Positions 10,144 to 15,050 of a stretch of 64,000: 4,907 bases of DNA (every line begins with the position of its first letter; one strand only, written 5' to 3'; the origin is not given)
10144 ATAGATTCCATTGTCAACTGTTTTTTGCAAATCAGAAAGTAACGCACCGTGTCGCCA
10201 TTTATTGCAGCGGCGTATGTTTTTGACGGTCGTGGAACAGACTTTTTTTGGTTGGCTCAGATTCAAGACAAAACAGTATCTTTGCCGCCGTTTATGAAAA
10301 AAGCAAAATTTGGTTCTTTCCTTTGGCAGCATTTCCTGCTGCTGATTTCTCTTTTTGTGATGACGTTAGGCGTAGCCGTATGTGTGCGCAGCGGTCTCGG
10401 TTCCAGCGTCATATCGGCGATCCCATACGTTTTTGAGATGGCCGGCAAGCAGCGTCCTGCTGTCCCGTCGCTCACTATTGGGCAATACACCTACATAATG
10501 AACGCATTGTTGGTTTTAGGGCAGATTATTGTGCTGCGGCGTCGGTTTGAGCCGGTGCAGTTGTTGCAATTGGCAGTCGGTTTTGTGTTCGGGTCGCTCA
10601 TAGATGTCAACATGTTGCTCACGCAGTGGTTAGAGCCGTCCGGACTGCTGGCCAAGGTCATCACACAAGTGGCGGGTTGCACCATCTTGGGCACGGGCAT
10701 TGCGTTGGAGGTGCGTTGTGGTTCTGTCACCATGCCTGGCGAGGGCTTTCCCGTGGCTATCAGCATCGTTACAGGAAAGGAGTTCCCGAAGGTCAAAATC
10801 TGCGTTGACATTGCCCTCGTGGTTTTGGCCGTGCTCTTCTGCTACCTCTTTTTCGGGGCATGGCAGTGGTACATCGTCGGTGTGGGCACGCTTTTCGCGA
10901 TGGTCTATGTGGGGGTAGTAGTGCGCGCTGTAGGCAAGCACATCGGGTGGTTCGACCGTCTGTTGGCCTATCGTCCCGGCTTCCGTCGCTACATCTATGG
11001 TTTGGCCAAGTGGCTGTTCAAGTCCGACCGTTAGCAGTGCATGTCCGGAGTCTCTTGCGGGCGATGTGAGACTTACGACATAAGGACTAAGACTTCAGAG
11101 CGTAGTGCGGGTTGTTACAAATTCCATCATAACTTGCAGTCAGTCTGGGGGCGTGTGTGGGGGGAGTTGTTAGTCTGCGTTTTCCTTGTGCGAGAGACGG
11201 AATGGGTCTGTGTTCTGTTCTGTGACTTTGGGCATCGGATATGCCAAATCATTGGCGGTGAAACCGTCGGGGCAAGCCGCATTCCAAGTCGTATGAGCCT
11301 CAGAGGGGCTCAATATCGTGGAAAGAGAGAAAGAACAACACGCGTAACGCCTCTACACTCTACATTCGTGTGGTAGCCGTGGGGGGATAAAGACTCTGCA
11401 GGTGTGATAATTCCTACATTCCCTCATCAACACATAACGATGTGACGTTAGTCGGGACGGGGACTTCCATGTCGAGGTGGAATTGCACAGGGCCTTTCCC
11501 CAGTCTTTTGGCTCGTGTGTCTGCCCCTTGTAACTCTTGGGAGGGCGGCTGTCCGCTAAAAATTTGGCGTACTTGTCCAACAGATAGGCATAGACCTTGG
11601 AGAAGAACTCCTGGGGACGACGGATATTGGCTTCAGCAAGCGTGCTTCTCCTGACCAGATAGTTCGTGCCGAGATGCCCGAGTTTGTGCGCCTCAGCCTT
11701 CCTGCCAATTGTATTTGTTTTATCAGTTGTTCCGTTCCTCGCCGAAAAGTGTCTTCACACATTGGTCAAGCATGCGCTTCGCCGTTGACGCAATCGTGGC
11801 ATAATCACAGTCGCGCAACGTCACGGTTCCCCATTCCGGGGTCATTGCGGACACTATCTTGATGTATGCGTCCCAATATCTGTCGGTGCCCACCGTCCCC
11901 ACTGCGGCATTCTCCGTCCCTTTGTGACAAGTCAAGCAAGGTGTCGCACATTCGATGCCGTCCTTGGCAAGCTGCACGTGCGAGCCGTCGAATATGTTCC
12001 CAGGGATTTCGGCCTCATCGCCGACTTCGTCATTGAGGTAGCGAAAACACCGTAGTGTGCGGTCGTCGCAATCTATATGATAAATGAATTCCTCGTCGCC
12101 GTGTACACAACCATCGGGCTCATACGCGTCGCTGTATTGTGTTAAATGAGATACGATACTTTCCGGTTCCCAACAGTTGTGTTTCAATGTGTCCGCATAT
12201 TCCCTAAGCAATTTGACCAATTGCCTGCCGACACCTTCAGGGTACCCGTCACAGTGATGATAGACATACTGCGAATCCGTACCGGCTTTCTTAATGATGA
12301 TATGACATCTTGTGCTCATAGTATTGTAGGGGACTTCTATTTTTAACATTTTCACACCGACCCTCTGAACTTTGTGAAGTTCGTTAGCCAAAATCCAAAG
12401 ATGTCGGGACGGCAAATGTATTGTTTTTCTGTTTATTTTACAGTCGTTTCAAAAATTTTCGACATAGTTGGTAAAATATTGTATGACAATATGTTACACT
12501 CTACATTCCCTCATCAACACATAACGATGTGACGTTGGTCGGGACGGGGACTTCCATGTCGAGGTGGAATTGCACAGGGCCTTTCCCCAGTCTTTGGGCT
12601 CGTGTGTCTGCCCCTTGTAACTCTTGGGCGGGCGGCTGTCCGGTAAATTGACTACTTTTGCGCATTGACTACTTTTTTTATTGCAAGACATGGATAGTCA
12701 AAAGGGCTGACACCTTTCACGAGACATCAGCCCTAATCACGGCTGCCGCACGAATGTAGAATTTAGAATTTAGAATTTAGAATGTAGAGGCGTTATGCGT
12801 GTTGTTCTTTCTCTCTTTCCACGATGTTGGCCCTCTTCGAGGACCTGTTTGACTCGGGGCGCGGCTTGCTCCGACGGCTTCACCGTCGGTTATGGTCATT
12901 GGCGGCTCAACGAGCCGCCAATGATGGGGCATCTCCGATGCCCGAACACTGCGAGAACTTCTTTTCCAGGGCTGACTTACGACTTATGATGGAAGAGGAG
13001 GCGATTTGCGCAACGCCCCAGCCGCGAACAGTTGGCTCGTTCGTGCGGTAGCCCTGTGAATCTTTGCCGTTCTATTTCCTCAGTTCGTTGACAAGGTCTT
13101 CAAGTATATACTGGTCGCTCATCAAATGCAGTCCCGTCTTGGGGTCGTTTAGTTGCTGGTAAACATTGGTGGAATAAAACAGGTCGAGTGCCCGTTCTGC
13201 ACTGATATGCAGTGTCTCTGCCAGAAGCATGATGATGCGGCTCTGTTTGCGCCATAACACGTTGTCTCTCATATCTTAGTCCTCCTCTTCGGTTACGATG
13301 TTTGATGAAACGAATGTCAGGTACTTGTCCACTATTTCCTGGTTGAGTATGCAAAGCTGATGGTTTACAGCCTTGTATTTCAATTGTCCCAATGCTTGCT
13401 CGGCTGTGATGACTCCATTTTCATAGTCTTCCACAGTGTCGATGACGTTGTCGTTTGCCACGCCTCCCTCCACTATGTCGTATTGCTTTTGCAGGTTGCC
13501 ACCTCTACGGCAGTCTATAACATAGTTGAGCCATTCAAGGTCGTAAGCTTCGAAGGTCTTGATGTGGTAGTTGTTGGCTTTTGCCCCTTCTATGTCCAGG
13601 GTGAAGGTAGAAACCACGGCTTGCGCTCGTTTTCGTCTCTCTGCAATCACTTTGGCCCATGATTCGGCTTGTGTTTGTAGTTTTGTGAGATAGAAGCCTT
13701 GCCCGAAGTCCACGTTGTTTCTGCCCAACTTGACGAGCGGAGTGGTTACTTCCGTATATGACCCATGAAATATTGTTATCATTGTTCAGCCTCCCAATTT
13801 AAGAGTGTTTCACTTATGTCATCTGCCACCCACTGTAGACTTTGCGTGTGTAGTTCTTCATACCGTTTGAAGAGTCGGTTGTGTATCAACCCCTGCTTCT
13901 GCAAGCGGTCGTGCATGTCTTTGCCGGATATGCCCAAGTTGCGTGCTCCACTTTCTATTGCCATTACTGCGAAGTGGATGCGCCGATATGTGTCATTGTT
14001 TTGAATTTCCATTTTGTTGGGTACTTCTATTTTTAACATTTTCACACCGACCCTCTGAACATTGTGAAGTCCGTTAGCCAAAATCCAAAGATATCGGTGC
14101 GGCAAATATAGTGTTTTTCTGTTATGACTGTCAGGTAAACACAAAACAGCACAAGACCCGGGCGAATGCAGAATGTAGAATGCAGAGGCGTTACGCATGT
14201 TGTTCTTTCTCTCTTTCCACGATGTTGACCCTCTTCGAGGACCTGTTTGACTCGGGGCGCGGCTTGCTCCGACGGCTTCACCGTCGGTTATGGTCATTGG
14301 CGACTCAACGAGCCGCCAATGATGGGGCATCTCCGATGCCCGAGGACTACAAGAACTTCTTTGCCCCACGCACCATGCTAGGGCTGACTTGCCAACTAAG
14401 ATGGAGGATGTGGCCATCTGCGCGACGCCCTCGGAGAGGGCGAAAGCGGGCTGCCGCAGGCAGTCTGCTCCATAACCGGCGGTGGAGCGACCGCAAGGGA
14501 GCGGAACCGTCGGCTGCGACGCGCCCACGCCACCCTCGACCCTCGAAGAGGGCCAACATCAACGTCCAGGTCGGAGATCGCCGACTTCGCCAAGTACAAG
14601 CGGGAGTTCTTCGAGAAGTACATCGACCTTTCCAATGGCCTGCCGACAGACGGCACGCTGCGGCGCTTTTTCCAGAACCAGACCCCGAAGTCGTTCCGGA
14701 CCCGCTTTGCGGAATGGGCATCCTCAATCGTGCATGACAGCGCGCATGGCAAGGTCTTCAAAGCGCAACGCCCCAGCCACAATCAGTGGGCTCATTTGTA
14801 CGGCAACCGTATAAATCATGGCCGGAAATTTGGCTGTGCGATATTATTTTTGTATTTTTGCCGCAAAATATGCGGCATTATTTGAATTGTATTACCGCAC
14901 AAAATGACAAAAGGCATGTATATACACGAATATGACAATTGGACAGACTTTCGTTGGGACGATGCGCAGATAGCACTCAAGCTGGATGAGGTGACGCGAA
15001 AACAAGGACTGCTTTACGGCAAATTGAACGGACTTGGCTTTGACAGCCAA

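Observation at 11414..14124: Two tandem gene cassettes share a 5' promoter/leader (R3) and a 3' repeat (R2) but carry unrelated cargo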

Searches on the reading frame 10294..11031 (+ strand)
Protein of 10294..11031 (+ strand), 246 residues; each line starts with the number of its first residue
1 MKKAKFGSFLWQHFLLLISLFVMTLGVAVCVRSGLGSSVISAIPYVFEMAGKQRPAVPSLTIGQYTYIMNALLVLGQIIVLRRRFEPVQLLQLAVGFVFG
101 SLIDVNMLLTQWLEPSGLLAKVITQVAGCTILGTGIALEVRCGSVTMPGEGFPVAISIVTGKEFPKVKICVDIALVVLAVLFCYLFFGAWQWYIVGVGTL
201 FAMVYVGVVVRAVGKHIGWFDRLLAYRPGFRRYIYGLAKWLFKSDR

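Call 48: find_encoding_contigs(protein=window:10294-11031:+, flank=10000, max_places=10)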
Protein seq(246 aa) (246 aa): 14 contigs read that carry it; 10 places shown.
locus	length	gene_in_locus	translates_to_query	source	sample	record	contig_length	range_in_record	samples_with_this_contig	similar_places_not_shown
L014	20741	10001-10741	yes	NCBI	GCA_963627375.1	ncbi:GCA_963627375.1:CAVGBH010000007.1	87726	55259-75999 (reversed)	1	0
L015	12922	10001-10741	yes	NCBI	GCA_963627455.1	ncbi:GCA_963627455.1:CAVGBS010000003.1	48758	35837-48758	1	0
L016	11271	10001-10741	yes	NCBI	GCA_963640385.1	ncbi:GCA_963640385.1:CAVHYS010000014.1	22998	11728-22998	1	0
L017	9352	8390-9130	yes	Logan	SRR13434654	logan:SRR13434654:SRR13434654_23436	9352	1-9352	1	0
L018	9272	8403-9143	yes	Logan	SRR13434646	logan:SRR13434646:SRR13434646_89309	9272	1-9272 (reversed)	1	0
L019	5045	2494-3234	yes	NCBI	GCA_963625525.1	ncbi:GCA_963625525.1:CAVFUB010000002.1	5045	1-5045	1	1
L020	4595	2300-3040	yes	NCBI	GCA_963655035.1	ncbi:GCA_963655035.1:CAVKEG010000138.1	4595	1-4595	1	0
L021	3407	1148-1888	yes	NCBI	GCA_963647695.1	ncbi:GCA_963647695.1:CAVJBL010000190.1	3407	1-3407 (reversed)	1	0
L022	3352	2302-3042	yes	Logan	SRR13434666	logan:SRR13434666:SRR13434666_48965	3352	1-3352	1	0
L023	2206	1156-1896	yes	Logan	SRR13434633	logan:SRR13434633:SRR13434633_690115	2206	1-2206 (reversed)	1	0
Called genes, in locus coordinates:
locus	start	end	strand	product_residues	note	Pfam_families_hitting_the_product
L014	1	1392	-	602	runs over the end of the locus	PF00501:AMP-binding, PF23562:AMP-binding_C_3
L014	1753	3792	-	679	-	PF22745:Nlig-Ia, PF01653:DNA_ligase_aden, PF03120:OB_DNA_ligase, PF03119:DNA_ligase_ZBD, PF09297:Zn_ribbon_NUD (faint), PF12826:HHH_2, PF14520:HHH_5, PF00533:BRCT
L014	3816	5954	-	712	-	PF09371:Tex_N, PF22706:Tex_central_region, PF14639:YqgF (weak), PF16921:Tex_YqgF, PF12836:HHH_3, PF17674:HHH_9, PF00575:S1, PF23459:S1_RRP5 (weak)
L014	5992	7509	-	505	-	PF00749:tRNA-synt_1c, PF19269:Anticodon_2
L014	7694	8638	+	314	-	PF02588:YitT_membrane, PF10035:DUF2179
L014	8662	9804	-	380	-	PF03315:SDH_beta (weak), PF03313:SDH_alpha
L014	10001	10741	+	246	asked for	PF19700:DUF6198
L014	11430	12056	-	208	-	-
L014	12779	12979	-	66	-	-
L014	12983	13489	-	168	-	PF13151:DUF3990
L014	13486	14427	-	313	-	PF12668:DUF3791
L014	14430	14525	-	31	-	-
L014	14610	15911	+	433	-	PF13776:DUF4172, PF02661:Fic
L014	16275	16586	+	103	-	-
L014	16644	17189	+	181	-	-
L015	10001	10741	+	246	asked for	PF19700:DUF6198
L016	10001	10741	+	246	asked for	PF19700:DUF6198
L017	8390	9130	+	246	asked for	PF19700:DUF6198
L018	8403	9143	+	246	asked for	PF19700:DUF6198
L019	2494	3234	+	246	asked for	PF19700:DUF6198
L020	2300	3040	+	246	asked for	PF19700:DUF6198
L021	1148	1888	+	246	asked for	PF19700:DUF6198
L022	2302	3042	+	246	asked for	PF19700:DUF6198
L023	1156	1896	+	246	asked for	PF19700:DUF6198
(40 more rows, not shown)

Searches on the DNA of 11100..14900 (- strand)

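Call 21: search_rna_families(source=window, start=11100, end=14900, threshold=evalue, max_evalue=5)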
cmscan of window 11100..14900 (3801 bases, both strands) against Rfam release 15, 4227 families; matches with E-value up to 5: 2.
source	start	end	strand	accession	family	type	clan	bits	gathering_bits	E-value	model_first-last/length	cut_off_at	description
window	14291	14325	+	RF03256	mir-1286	Gene; miRNA;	-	18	70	4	1-76/76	no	mir-1286 microRNA precursor family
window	11578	11657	+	RF02216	ZNFX1-AS1_2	Gene; lncRNA;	-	16.9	45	0.7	1-93/93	no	ZNFX1 antisense RNA 1 conserved region 2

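Call 46: search_dna_similar(query=window:12300-12740:-, collection=plasmids, mode=distant, max_evalue=0.01)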
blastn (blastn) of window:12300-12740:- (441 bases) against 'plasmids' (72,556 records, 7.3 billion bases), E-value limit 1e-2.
No match.

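Call 47: search_dna_similar(query=window:12300-12740:-, collection=phages, mode=distant, max_evalue=0.01)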
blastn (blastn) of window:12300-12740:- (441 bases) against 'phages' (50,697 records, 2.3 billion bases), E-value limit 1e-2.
No match.

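Call 90: build_rna_model(alignment_id=A4, structure=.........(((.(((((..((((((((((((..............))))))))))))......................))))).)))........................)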
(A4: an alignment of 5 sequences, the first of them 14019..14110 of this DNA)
Model R1 built from alignment A4 (5 sequences, 113 columns); structure: as given.
model positions 92; base pairs 20; branch points 0; effective number of sequences 1.36; information 0.62 bits per position. Calibrated on 0.2 Mb of random sequence (short: E-values are rough).
structure used (alignment columns):
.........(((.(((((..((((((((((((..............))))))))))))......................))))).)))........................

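Call 91: search_with_rna_model(model_id=R1, sources=[window, L006, L007, L008, L009, L010, L013, L024, L025, L026, L027, L028, L029], max_evalue=10)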
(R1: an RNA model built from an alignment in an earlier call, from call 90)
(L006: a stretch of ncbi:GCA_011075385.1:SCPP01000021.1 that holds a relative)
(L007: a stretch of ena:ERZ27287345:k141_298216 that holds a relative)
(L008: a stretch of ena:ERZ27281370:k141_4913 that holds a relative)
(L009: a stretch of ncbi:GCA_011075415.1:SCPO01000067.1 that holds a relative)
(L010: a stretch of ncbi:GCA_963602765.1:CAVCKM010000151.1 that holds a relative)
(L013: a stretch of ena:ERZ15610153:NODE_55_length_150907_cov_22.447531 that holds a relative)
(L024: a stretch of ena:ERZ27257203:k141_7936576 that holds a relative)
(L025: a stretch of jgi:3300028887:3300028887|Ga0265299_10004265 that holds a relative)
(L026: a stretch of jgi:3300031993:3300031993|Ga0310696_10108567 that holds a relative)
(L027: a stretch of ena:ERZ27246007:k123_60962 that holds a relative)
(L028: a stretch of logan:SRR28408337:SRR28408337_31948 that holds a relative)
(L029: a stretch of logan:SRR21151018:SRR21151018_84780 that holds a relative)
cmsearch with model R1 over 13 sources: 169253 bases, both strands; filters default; matches with E-value up to 10: 8.
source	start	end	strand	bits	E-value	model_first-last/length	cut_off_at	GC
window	14019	14110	-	113.2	1.2e-22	1-92/92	no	0.4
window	12329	12420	-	112.3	1.9e-22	1-92/92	no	0.42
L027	10053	10144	+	111.7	2.7e-22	1-92/92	no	0.45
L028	3833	3924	+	99.5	1.5e-19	1-92/92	no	0.38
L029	3497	3588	+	99.5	1.5e-19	1-92/92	no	0.38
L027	10857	10969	+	86.5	1.3e-16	1-92/92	no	0.45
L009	7903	7991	-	17.1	0.7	1-92/92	no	0.29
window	29042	29109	-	14.3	3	1-92/92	no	0.37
